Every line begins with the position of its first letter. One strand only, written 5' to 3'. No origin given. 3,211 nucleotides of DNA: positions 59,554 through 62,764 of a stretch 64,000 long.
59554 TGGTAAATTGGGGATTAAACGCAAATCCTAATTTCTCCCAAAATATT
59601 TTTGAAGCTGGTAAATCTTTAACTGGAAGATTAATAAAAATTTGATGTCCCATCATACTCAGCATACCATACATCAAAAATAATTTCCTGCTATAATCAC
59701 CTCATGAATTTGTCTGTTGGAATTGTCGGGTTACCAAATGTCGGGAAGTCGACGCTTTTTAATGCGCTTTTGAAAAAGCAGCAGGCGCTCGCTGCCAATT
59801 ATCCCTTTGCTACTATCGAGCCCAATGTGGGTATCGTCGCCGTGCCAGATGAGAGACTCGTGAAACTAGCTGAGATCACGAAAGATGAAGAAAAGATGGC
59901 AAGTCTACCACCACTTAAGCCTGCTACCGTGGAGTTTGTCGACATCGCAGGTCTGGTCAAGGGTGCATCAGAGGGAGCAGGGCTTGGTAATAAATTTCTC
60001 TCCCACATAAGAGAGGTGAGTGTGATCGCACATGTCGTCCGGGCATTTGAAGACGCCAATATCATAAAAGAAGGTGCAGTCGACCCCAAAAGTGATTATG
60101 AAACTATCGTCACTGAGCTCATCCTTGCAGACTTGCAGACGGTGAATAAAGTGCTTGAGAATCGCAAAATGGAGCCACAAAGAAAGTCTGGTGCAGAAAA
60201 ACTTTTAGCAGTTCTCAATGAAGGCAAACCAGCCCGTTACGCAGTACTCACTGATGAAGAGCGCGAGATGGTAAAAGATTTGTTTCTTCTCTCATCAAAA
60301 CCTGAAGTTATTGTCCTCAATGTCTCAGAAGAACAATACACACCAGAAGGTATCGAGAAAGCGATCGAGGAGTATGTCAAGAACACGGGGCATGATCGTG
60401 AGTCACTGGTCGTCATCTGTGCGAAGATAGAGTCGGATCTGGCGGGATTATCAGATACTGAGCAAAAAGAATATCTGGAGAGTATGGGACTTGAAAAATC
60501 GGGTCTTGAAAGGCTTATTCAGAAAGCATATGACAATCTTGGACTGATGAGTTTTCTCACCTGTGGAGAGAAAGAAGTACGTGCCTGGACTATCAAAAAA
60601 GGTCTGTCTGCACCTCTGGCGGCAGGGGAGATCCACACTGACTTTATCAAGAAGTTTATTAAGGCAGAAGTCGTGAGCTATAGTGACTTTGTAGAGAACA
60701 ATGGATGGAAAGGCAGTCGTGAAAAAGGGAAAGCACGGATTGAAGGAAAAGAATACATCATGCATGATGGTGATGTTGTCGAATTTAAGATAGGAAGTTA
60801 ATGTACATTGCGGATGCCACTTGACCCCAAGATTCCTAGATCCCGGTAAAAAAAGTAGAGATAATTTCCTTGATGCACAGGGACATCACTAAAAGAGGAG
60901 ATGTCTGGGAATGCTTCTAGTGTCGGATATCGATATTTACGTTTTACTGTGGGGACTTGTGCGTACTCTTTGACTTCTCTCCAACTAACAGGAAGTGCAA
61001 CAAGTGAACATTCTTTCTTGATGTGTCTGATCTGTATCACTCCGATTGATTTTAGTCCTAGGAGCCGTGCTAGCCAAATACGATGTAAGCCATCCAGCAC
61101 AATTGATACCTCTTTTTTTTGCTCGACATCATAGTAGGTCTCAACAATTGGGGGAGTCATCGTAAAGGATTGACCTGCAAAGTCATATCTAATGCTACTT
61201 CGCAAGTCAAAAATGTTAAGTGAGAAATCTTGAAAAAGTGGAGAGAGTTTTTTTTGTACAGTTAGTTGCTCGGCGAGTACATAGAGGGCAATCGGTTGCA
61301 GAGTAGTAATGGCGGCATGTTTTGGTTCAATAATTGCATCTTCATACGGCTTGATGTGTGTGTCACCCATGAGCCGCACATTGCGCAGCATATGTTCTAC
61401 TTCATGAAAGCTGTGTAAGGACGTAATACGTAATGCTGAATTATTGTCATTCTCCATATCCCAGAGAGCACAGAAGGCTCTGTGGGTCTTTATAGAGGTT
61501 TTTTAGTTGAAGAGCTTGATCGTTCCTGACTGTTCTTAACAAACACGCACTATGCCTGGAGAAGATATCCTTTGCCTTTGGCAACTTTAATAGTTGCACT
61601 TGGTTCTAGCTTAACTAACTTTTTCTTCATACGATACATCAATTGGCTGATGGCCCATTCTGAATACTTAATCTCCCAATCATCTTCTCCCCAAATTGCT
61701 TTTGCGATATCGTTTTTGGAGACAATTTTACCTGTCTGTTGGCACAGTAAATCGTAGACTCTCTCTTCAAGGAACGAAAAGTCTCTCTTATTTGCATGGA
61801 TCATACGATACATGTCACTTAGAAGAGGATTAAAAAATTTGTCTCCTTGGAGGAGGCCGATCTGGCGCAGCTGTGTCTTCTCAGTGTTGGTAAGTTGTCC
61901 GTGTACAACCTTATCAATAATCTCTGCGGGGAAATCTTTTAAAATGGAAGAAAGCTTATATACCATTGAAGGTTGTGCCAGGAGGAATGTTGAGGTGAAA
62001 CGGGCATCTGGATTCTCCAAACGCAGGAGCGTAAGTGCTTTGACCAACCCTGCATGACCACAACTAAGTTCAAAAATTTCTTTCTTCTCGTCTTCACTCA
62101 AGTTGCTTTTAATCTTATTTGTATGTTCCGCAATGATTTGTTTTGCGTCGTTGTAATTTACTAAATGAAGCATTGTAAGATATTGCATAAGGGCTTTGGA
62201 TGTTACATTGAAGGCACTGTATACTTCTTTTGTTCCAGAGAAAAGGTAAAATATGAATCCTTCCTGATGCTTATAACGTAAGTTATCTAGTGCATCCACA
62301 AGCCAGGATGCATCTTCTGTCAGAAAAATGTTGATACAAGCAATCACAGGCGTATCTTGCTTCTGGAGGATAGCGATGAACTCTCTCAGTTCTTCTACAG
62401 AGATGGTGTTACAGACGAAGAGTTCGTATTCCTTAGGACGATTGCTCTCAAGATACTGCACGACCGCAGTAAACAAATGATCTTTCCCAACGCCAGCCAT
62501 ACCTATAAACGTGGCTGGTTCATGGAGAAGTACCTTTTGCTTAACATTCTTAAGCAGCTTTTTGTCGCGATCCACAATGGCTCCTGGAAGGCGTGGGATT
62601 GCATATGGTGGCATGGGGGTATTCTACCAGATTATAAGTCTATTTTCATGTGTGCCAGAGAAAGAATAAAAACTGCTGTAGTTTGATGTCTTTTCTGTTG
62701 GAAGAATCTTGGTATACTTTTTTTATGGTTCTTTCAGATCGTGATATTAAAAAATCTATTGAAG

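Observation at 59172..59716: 31-bp direct duplication of the ychF promoter and start codon brackets a minus-strand glyoxalase (VOC) gene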

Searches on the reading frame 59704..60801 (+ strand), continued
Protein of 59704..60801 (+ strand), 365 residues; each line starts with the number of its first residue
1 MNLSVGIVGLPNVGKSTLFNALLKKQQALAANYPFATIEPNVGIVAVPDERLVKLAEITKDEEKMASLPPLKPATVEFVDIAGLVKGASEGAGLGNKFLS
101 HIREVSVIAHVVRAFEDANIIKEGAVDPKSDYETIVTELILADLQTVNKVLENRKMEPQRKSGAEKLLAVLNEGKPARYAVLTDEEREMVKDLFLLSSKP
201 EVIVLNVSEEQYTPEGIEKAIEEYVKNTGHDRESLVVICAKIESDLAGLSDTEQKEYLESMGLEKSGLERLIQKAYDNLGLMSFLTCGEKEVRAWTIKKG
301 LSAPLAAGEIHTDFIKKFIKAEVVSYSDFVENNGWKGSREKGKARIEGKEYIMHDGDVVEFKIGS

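Call 39: find_encoding_contigs(protein=P0124, flank=4000, max_places=3)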
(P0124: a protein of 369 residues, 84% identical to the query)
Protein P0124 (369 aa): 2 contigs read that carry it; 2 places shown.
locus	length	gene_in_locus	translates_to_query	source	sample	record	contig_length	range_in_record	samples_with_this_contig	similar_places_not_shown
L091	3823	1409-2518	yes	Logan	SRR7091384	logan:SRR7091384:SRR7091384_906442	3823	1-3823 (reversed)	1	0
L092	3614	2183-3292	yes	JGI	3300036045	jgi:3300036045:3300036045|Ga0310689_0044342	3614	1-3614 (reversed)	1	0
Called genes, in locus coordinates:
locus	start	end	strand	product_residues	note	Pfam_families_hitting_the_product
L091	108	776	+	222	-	PF00702:Hydrolase, PF13419:HAD_2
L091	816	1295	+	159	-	PF01936:NYN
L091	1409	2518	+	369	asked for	PF01926:MMR_HSR1, PF02421:FeoB_N (weak), PF02824:TGS (faint), PF06071:YchF-GTPase_C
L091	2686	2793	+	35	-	-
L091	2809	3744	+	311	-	PF00303:Thymidylat_synt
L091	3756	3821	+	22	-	?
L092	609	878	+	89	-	PF12840:HTH_20, PF01022:HTH_5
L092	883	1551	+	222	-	PF00702:Hydrolase, PF13419:HAD_2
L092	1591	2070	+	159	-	PF01936:NYN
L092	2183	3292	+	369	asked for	PF01926:MMR_HSR1, PF02421:FeoB_N (weak), PF02824:TGS (faint), PF06071:YchF-GTPase_C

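Call 40: find_encoding_contigs(protein=P0126, flank=4000, max_places=3)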
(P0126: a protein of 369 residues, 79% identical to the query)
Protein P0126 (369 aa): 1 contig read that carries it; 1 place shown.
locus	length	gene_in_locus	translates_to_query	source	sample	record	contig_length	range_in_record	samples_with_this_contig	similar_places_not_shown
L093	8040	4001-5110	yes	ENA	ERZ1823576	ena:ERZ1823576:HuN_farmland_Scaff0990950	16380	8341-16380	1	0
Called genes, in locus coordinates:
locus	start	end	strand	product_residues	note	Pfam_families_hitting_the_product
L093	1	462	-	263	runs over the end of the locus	PF02358:Trehalose_PPase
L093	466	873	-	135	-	PF00903:Glyoxalase, PF22677:Ble-like_N (weak), PF18029:Glyoxalase_6 (weak)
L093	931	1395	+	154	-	PF01243:PNPOx_N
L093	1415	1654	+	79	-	-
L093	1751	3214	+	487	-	PF13229:Beta_helix (faint), PF05048:NosD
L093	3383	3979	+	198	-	-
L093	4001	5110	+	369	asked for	PF01926:MMR_HSR1, PF02421:FeoB_N (weak), PF06071:YchF-GTPase_C, PF02824:TGS (faint)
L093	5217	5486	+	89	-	PF01250:Ribosomal_S6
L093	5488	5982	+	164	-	PF00436:SSB, PF22657:SSB_1 (weak)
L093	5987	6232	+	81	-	PF01084:Ribosomal_S18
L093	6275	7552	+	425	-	PF22694:CtpB_N-like (weak), PF00595:PDZ, PF13180:PDZ_2, PF17820:PDZ_6, PF03572:Peptidase_S41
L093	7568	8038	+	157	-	?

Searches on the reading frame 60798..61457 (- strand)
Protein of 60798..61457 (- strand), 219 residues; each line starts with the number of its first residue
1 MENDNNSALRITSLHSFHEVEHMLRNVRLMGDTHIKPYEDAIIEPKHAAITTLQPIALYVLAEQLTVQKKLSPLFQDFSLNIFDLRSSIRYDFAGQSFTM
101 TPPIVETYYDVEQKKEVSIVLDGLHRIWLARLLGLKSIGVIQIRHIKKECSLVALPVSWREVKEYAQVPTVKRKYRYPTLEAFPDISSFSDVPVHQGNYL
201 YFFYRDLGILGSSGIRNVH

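Call 7: search_protein_families(library=pfam, proteins=[window:60798-61457:-], max_evalue=0.01)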
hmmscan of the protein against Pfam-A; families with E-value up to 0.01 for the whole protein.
window:60798-61457:- (219 aa): 1 family
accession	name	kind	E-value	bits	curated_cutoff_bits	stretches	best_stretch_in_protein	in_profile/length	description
PF24392.2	Parb-CE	-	2.3e-16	60.5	23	1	22-159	4-143/147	ParB CE domain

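Call 8: search_protein_families(library=ncbifam, proteins=[window:60798-61457:-], max_evalue=0.01)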
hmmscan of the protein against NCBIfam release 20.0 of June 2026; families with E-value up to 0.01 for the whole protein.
window:60798-61457:- (219 aa): 0 families

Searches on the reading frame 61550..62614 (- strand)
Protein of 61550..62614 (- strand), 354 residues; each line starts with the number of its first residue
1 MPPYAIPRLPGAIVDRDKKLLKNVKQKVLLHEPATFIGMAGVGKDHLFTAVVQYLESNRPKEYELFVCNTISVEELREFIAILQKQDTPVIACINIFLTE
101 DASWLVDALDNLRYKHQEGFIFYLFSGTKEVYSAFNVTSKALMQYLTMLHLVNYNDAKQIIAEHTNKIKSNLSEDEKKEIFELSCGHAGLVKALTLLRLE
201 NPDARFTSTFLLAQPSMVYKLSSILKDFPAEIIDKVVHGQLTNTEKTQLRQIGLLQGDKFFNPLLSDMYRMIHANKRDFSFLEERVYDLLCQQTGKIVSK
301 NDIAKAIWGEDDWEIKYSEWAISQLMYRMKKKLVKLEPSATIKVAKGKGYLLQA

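Call 7: search_protein_families(library=pfam, proteins=[window:61550-62614:-], max_evalue=0.01)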
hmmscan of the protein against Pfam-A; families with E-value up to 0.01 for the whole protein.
window:61550-62614:- (354 aa): 2 families
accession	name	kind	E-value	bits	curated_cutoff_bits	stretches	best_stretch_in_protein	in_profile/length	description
PF00486.34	Trans_reg_C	-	5.8e-08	33.1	26.2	1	286-352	13-77/77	Transcriptional regulatory protein, C terminal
PF00308.24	Bac_DnaA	-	0.0067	17.1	23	0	31-119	34-118/162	Bacterial DnaA ATPAse domain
